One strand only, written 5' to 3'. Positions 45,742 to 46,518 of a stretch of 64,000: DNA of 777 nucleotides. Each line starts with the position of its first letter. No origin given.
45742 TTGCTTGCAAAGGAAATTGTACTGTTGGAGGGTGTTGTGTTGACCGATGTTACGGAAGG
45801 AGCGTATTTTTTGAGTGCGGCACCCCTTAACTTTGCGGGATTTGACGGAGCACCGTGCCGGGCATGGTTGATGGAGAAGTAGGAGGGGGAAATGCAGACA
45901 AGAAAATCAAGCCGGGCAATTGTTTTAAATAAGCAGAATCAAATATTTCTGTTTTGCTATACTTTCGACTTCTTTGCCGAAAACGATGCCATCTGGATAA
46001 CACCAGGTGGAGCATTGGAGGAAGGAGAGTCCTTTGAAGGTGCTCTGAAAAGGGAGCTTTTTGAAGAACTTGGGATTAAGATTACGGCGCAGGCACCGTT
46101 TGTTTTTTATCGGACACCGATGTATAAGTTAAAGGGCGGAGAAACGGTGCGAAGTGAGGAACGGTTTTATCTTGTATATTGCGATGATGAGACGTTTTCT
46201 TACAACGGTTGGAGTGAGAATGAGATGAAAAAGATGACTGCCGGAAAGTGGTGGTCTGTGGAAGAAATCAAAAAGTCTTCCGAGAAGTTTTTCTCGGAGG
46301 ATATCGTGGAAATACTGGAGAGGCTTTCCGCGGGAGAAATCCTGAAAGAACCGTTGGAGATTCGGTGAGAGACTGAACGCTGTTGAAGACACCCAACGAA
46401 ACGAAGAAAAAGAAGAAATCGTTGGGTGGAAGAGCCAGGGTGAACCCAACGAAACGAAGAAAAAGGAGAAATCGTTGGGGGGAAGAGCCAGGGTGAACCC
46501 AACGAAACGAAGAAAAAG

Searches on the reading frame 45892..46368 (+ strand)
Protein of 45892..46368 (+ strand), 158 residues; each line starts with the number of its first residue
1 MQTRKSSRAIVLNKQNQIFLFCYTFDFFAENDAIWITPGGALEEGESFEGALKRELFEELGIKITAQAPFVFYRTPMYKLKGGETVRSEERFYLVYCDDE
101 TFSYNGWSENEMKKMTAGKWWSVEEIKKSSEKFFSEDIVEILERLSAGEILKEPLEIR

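Call 19: find_encoding_contigs(protein=window:45892-46368:+, flank=4000, max_places=10)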
Protein window:45892-46368:+ (158 aa): 9 contigs read that carry it; 4 places shown.
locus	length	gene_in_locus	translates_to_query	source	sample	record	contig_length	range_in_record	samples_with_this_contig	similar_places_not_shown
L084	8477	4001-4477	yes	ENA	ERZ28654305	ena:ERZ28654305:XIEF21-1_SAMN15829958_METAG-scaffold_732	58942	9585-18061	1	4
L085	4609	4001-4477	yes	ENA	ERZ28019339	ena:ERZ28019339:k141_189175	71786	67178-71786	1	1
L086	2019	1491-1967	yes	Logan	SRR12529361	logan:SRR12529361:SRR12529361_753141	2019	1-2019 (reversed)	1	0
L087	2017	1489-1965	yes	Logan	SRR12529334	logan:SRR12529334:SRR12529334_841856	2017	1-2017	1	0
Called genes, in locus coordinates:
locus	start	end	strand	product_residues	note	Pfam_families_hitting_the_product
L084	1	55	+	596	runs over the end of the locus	PF00005:ABC_tran, PF02463:SMC_N (faint), PF13304:AAA_21 (faint)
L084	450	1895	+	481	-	PF05958:tRNA_U5-meth_tr, PF02475:TRM5-TYW2_MTfase (weak), PF05175:MTS, PF01555:N6_N4_Mtase (weak), PF03602:Cons_hypoth95 (weak), PF09445:Methyltransf_15 (weak), PF13649:Methyltransf_25, PF13847:Methyltransf_31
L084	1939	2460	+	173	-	PF13302:Acetyltransf_3, PF00583:Acetyltransf_1, PF13420:Acetyltransf_4 (weak)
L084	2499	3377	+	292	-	PF00892:EamA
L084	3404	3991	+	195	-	PF04199:Cyclase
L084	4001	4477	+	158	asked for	PF00293:NUDIX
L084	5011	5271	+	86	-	PF11969:DcpS_C, PF01230:HIT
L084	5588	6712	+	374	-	PF04167:DUF402, PF00293:NUDIX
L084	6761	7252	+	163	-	PF00583:Acetyltransf_1 (weak)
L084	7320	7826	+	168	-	-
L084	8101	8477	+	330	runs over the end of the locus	PF00072:Response_reg, PF13487:HD_5, PF01966:HD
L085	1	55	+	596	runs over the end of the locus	PF00005:ABC_tran, PF02463:SMC_N (faint), PF13304:AAA_21 (faint)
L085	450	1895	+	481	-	PF05958:tRNA_U5-meth_tr, PF02475:TRM5-TYW2_MTfase (weak), PF05175:MTS, PF01555:N6_N4_Mtase (weak), PF03602:Cons_hypoth95 (weak), PF09445:Methyltransf_15 (weak), PF13649:Methyltransf_25, PF13847:Methyltransf_31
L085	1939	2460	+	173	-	PF13302:Acetyltransf_3, PF00583:Acetyltransf_1, PF13420:Acetyltransf_4 (weak)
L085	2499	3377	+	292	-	PF00892:EamA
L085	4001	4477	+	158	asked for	PF00293:NUDIX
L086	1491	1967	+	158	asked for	PF00293:NUDIX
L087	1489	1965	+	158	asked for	PF00293:NUDIX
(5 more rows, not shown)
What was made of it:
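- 45892..46368 (+): Upstream NUDIX hydrolase gene. Its stop codon lies 23 nt before unit 1 with no terminator between, so the array would be transcribed as its 3' extension. PF00293 in call 19.
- Checked: The neighbours are NUDIX (45892-46368, PF00293) and HIT (PF01230) (call 19).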

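Call 27: find_homologous_proteins(query=window:45892-46365:+, max_evalue=1e-10)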
Query window:45892-46365:+ (158 aa): 166 proteins with E <= 1e-10 among 198 candidates; the best 120 are listed.
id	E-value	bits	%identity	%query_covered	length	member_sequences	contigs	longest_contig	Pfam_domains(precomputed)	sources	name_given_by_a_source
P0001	5.8e-100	350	100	100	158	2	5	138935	PF00293.35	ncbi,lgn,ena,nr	ncbi:MAG: NUDIX domain-containing protein [Lachnospiraceae bacterium]|nr:NUDIX domain-containing pro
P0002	1.1e-77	277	77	100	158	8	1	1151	PF00293.35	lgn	-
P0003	1.4e-77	277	80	100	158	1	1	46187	PF00293.35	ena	-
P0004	3.3e-77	276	78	100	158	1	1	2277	PF00293.35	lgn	-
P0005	6.9e-77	275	78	100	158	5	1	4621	PF00293.35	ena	-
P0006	1.8e-76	273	79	99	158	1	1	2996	PF00293.35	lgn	-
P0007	1.9e-76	273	76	100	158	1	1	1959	PF00293.35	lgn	-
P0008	2.1e-76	273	78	99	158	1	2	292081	PF00293.35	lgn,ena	-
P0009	2.2e-76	273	78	100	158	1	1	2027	PF00293.35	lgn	-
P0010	1.4e-75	270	77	99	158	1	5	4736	PF00293.35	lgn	-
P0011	1.9e-75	270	78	100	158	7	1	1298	PF00293.35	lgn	-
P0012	2.1e-75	270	76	99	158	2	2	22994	PF00293.35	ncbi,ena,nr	ncbi:MAG: NUDIX domain-containing protein [Lachnospiraceae bacterium]|nr:NUDIX domain-containing pro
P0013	2.6e-75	270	78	100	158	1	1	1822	PF00293.35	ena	-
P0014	2.8e-75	269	76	99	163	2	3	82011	PF00293.35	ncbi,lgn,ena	-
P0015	5.3e-75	269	76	99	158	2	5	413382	PF00293.35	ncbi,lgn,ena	-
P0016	7.3e-75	268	76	100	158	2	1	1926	PF00293.35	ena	-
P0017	1.1e-74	268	77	100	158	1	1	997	PF00293.35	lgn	-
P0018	4.1e-74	266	76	94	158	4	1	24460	PF00293.35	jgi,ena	-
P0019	8.3e-74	265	76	99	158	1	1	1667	PF00293.35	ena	-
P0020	9.1e-74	265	76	99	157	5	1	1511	PF00293.35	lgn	-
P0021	1.4e-73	264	76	99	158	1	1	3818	PF00293.35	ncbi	-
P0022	2.6e-73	263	77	100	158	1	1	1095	PF00293.35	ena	-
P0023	2.6e-73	263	73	99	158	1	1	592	PF00293.35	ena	-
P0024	5.8e-73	262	77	99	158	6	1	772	PF00293.35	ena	-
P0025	7.9e-73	261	78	99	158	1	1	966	PF00293.35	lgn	-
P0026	1.3e-72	261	72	100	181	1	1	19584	PF00293.35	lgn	-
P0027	1.8e-72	260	77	100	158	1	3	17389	PF00293.35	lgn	-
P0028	1.9e-72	260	75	99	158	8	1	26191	PF00293.35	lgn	-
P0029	2.3e-72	260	75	99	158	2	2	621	PF00293.35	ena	-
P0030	5.5e-72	259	73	99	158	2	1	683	PF00293.35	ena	-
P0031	6.1e-72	259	76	99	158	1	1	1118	PF00293.35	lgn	-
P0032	6.2e-72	259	78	94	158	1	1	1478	PF00293.35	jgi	-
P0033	6.7e-72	258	78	99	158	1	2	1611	PF00293.35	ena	-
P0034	1.0e-71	258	76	99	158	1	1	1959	PF00293.35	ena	-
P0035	1.2e-71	258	77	100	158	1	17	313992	PF00293.35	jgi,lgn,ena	-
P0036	2.5e-71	257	73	99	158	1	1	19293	PF00293.35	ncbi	-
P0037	3.0e-71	256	73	100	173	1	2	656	PF00293.35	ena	-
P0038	5.0e-71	256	75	99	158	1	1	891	PF00293.35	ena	-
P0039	6.9e-71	255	76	99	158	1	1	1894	PF00293.35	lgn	-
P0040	7.3e-71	255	75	99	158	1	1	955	PF00293.35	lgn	-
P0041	1.4e-70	254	73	99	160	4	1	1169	PF00293.35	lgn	-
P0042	2.1e-70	254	75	99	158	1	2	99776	PF00293.35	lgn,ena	-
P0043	2.5e-70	253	74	98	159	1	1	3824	PF00293.35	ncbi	-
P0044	2.8e-70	253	74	99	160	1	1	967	PF00293.35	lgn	-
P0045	3.5e-70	253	75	99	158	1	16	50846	PF00293.35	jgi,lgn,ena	-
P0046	3.7e-70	253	77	94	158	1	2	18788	PF00293.35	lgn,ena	-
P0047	7.9e-70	252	75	99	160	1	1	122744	PF00293.35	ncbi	-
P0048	1.6e-69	251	75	99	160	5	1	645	PF00293.35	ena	-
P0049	1.6e-69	251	74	100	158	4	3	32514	PF00293.35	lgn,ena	-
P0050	2.2e-69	250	75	97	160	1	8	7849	PF00293.35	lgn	-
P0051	5.5e-69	249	76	100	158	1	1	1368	PF00293.35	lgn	-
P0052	7.9e-69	248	74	100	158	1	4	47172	PF00293.35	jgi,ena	-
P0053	1.0e-68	248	75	99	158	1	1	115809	PF00293.35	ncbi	-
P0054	1.4e-68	248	73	99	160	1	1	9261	PF00293.35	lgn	-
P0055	2.3e-68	247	75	100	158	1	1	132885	PF00293.35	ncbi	-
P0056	2.5e-68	247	74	99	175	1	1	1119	PF00293.35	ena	-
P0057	9.6e-68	245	71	100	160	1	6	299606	PF00293.35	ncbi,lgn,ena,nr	ncbi:MAG: NUDIX domain-containing protein [Lachnospiraceae bacterium]|nr:NUDIX domain-containing pro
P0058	2.1e-67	244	71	100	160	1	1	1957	PF00293.35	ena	-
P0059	3.5e-67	243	72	99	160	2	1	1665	PF00293.35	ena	-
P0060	4.8e-67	243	71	97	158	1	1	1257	PF00293.35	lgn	-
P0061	2.4e-66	240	70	99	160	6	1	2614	PF00293.35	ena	-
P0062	4.0e-66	240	70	100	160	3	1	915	PF00293.35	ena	-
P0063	1.0e-65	238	71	98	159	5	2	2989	PF00293.35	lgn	-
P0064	3.6e-65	237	69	99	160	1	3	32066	PF00293.35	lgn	-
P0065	1.4e-64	235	69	99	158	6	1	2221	PF00293.35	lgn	-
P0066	1.5e-64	235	70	99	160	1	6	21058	PF00293.35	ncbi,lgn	-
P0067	2.7e-64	234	69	97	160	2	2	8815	PF00293.35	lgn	-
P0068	1.3e-58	215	61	99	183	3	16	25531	PF00293.35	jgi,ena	-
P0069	1.8e-58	215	62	99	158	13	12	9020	PF00293.35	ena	-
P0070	2.1e-58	215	64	99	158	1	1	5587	PF00293.35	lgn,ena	-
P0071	2.1e-58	215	61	97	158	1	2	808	PF00293.35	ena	-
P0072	3.2e-58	214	60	97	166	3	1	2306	PF00293.35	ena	-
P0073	3.3e-58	214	64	97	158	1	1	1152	PF00293.35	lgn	-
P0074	3.8e-58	214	64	97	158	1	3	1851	PF00293.35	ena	-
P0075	1.0e-57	212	63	99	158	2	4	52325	PF00293.35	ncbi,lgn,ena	-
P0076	1.7e-57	212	61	99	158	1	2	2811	PF00293.35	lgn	-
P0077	2.2e-57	211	62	99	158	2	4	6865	PF00293.35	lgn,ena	-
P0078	2.2e-57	211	61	99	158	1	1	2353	PF00293.35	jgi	-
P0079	4.4e-57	210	59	100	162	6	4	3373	PF00293.35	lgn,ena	-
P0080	4.8e-57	210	60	99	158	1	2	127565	PF00293.35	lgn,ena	-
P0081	5.1e-57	210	63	99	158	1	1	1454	PF00293.35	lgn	-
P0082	5.3e-57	210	61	99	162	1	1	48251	PF00293.35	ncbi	-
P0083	6.0e-57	210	61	99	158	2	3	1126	PF00293.35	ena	-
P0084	6.5e-57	210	61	99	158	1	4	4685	PF00293.35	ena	-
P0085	8.9e-57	209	62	99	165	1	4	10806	PF00293.35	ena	-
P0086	9.0e-57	209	60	99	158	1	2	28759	PF00293.35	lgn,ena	-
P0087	1.3e-56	209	62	99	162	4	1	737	PF00293.35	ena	-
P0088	1.4e-56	209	61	99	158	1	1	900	PF00293.35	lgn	-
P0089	1.8e-56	208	59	99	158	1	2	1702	PF00293.35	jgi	-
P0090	1.8e-56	208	59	99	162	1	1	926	PF00293.35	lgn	-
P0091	2.3e-56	208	61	99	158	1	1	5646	PF00293.35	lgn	-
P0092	2.5e-56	208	61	99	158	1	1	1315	PF00293.35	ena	-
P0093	2.9e-56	208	59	99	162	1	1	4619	PF00293.35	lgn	-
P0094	3.1e-56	208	60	99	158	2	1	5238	PF00293.35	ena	-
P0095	3.3e-56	207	59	97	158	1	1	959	PF00293.35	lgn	-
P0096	5.1e-56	207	61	99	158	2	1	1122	PF00293.35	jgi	-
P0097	5.4e-56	207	59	99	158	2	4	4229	PF00293.35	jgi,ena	-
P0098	5.6e-56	207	61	99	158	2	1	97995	PF00293.35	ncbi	-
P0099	8.2e-56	206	61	99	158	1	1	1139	PF00293.35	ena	-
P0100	1.1e-55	206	61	99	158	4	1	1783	PF00293.35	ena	-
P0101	1.4e-55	205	60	99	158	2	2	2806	PF00293.35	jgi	-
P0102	2.6e-55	205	58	100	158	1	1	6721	PF00293.35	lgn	-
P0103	2.8e-55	204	60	99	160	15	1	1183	PF00293.35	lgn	-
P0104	4.0e-55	204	58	99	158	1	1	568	PF00293.35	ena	-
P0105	4.1e-55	204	58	99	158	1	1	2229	PF00293.35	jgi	jgi:8-oxo-dGTP pyrophosphatase MutT (NUDIX family)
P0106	5.0e-55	204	61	99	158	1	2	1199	PF00293.35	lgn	-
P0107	5.0e-55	204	60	99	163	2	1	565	PF00293.35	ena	-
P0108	6.4e-55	203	57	99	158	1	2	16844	PF00293.35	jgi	jgi:8-oxo-dGTP pyrophosphatase MutT (NUDIX family)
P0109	8.2e-55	203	58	99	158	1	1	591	PF00293.35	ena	-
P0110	1.2e-54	202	57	99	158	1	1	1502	PF00293.35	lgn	-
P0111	1.5e-54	202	57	100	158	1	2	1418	PF00293.35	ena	-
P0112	1.7e-54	202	58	99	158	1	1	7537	PF00293.35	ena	-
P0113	1.9e-54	202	60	99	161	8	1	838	PF00293.35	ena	-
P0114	3.2e-54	201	56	99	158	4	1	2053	PF00293.35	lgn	-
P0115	4.3e-54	201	57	99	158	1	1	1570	PF00293.35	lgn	-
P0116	1.4e-53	199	58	99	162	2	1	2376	PF00293.35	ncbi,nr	ncbi:MAG: NUDIX domain-containing protein [Lachnospiraceae bacterium]|nr:NUDIX domain-containing pro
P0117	1.7e-53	199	56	97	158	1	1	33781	PF00293.35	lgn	-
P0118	3.0e-53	198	55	99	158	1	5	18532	PF00293.35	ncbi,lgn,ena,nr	ncbi:MAG: NUDIX domain-containing protein [Lachnospiraceae bacterium]|nr:NUDIX domain-containing pro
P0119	8.1e-53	196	56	100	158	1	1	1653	PF00293.35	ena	-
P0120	9.9e-53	196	61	99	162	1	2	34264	PF00293.35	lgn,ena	-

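Call 28: find_encoding_contigs(protein=P0003, flank=3000, max_places=3)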
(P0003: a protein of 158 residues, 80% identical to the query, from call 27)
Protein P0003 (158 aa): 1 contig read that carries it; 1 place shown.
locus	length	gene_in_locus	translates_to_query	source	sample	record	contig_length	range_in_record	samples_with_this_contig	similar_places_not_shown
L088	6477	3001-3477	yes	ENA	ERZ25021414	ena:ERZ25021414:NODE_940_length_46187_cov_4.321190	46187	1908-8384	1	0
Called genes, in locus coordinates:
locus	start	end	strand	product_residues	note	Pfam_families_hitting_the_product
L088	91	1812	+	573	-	PF01841:Transglut_core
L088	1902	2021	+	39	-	-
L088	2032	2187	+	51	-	PF13310:Virulence_RhuM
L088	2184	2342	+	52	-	-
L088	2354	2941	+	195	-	PF04199:Cyclase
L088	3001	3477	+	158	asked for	PF00293:NUDIX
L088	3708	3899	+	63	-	-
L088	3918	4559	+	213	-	PF00583:Acetyltransf_1, PF13508:Acetyltransf_7 (weak)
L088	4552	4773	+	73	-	-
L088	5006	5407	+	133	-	PF11969:DcpS_C, PF01230:HIT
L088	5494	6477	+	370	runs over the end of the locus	PF04167:DUF402, PF00293:NUDIX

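Call 29: find_encoding_contigs(protein=P0008, flank=3000, max_places=3)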
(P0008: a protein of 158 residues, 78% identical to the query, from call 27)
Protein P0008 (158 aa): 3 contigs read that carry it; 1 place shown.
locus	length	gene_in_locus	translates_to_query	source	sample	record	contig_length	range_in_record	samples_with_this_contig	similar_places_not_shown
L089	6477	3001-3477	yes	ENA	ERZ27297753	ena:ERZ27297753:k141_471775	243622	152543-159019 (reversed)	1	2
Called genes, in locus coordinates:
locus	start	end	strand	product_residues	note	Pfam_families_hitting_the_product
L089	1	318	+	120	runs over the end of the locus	PF07022:Phage_CI_repr (faint), PF12844:HTH_19 (weak), PF01381:HTH_3, PF13443:HTH_26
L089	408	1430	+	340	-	PF10543:ORF6N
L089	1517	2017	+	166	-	PF13302:Acetyltransf_3, PF00583:Acetyltransf_1, PF13420:Acetyltransf_4 (weak)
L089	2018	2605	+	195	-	PF04199:Cyclase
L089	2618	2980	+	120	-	PF01361:Tautomerase (weak), PF14552:Tautomerase_2, PF01361:Tautomerase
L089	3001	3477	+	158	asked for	PF00293:NUDIX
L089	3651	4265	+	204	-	PF13527:Acetyltransf_9, PF00583:Acetyltransf_1, PF13508:Acetyltransf_7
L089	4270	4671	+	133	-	PF11969:DcpS_C, PF01230:HIT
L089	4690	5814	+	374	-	PF04167:DUF402, PF00293:NUDIX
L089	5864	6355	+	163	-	PF00583:Acetyltransf_1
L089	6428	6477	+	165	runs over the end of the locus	-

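Call 30: find_encoding_contigs(protein=P0035, flank=3000, max_places=4)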
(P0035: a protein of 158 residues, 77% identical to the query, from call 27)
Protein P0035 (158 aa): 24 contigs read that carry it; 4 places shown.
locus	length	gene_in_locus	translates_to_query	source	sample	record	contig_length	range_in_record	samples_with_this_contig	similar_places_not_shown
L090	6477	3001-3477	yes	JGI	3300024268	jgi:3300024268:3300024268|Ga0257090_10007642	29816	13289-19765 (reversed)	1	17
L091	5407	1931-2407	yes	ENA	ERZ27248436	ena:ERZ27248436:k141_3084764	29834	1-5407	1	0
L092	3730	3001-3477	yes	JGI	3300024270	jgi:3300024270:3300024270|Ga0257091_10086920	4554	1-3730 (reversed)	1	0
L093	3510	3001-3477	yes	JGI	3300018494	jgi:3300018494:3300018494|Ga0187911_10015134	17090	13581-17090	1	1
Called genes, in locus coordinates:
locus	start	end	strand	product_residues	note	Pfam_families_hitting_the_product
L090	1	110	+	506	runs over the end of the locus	PF05958:tRNA_U5-meth_tr, PF01555:N6_N4_Mtase (weak), PF05175:MTS, PF13847:Methyltransf_31, PF13649:Methyltransf_25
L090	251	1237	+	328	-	-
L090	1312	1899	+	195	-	PF04199:Cyclase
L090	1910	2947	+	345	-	PF02016:Peptidase_S66, PF17676:Peptidase_S66C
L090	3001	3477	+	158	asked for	PF00293:NUDIX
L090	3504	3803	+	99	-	-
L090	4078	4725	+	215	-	PF13527:Acetyltransf_9 (weak), PF00583:Acetyltransf_1, PF13508:Acetyltransf_7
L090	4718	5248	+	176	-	PF13302:Acetyltransf_3, PF00583:Acetyltransf_1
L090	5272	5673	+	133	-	PF11969:DcpS_C, PF01230:HIT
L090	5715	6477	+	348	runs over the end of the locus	PF01636:APH (weak)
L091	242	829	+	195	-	PF04199:Cyclase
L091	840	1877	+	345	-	PF02016:Peptidase_S66, PF17676:Peptidase_S66C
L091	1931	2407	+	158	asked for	PF00293:NUDIX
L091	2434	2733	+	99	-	-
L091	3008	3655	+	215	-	PF13527:Acetyltransf_9 (weak), PF00583:Acetyltransf_1, PF13508:Acetyltransf_7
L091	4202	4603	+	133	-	PF11969:DcpS_C, PF01230:HIT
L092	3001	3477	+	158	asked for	PF00293:NUDIX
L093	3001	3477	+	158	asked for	PF00293:NUDIX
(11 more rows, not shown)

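Call 33: find_encoding_contigs(protein=P0015, flank=3000, max_places=3)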
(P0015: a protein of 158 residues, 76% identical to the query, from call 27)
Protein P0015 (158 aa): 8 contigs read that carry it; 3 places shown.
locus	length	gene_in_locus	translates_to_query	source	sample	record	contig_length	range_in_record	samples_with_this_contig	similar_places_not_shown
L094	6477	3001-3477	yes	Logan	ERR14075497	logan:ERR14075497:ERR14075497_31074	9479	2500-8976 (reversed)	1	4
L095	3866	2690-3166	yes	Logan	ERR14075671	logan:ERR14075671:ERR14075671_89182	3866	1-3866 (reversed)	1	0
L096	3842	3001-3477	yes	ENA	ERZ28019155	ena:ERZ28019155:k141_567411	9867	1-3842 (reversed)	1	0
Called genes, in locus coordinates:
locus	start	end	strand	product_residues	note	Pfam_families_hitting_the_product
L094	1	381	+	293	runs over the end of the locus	?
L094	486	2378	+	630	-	PF01966:HD, PF13487:HD_5 (weak)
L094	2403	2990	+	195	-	PF04199:Cyclase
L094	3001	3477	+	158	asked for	PF00293:NUDIX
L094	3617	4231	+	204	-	PF13527:Acetyltransf_9, PF00583:Acetyltransf_1, PF13508:Acetyltransf_7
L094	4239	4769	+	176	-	PF13302:Acetyltransf_3, PF00583:Acetyltransf_1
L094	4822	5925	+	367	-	PF04167:DUF402, PF00293:NUDIX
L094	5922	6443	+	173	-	PF00583:Acetyltransf_1 (weak)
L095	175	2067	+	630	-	PF01966:HD, PF13487:HD_5 (weak)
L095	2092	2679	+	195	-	PF04199:Cyclase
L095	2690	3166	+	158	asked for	PF00293:NUDIX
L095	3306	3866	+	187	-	?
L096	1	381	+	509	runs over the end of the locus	PF08241:Methyltransf_11 (faint), PF05958:tRNA_U5-meth_tr, PF05175:MTS, PF01555:N6_N4_Mtase (weak), PF13847:Methyltransf_31, PF13649:Methyltransf_25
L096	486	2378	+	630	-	PF01966:HD, PF13487:HD_5 (weak)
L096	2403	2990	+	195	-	PF04199:Cyclase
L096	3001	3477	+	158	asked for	PF00293:NUDIX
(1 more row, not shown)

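Call 34: find_encoding_contigs(protein=P0057, flank=3000, max_places=3)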
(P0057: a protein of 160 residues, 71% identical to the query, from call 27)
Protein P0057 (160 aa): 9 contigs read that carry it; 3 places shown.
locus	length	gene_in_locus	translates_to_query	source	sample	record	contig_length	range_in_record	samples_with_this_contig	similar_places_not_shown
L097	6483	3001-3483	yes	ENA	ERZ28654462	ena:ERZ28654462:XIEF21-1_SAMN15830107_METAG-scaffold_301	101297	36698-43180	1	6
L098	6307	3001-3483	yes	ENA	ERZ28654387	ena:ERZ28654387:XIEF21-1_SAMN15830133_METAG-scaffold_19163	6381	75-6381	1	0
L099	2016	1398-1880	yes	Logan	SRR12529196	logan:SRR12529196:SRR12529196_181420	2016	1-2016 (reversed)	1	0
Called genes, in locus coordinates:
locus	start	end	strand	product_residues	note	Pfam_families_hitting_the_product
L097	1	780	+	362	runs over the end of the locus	PF28130:DUF8371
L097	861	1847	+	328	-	-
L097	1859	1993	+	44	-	-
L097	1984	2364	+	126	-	PF00583:Acetyltransf_1, PF13302:Acetyltransf_3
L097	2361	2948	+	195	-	PF04199:Cyclase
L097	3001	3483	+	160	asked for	PF00293:NUDIX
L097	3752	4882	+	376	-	PF04167:DUF402, PF00293:NUDIX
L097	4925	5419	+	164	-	PF00583:Acetyltransf_1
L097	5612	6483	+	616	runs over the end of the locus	PF00015:MCPsignal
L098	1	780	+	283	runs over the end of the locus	?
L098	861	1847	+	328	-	-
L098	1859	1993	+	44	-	-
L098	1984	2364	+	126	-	PF00583:Acetyltransf_1, PF13302:Acetyltransf_3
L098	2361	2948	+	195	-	PF04199:Cyclase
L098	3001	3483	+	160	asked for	PF00293:NUDIX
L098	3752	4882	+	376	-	PF04167:DUF402, PF00293:NUDIX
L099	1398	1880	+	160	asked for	PF00293:NUDIX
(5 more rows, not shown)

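Call 35: find_encoding_contigs(protein=P0042, flank=3000, max_places=3)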
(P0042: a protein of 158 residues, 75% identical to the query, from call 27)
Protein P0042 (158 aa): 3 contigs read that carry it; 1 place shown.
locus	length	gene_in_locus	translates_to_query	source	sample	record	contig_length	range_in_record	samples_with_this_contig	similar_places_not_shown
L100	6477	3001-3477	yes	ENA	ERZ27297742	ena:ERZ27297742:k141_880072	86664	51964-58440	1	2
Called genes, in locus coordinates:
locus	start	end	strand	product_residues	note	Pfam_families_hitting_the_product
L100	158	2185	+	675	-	PF02743:dCache_1, PF00015:MCPsignal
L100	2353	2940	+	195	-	PF04199:Cyclase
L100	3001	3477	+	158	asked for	PF00293:NUDIX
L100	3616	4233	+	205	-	PF13527:Acetyltransf_9, PF00583:Acetyltransf_1, PF13508:Acetyltransf_7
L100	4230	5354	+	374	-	PF04167:DUF402, PF00293:NUDIX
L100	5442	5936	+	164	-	-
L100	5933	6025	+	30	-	-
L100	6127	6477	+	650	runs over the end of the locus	PF00015:MCPsignal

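Call 41: find_encoding_contigs(protein=P0055, flank=3000, max_places=2)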
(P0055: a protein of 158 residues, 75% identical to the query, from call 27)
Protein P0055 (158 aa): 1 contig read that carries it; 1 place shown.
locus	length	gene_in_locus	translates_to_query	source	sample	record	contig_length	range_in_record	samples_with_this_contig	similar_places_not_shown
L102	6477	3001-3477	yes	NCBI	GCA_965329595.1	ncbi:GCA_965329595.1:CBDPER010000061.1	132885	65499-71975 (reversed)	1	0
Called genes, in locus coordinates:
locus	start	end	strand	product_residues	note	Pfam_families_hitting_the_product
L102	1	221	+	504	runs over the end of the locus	PF05958:tRNA_U5-meth_tr, PF05175:MTS, PF01555:N6_N4_Mtase (weak), PF13847:Methyltransf_31, PF13649:Methyltransf_25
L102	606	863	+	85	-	PF13560:HTH_31 (weak), PF01381:HTH_3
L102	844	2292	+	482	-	PF13310:Virulence_RhuM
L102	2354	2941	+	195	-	PF04199:Cyclase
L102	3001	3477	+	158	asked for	PF00293:NUDIX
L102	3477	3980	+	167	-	-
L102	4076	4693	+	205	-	PF13527:Acetyltransf_9, PF00583:Acetyltransf_1, PF13508:Acetyltransf_7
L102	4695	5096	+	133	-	PF11969:DcpS_C, PF01230:HIT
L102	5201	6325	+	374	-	PF04167:DUF402, PF00293:NUDIX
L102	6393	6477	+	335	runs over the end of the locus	PF05076:SUFU, PF09951:Imm33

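Call 42: find_encoding_contigs(protein=P0047, flank=3000, max_places=2)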
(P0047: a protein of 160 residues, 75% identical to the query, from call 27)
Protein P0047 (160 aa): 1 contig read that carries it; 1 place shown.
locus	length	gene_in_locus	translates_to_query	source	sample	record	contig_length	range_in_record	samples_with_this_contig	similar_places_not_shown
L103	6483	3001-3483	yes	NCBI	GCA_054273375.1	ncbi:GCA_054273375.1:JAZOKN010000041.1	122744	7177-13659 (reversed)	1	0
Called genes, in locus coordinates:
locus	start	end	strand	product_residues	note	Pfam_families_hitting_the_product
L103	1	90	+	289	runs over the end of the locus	PF14062:DUF4253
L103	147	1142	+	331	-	PF13310:Virulence_RhuM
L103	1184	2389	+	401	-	-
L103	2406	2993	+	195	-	PF04199:Cyclase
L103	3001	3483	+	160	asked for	PF00293:NUDIX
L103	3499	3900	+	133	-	PF11969:DcpS_C, PF01230:HIT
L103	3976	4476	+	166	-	PF00293:NUDIX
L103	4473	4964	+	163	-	PF00583:Acetyltransf_1, PF13508:Acetyltransf_7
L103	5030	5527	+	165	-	-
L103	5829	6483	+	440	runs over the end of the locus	PF13375:RnfC_N, PF01512:Complex1_51K, PF10531:SLBB, PF12797:Fer4_2 (faint), PF13237:Fer4_10 (weak), PF12838:Fer4_7 (faint), PF13183:Fer4_8 (weak), PF13534:Fer4_17 (weak)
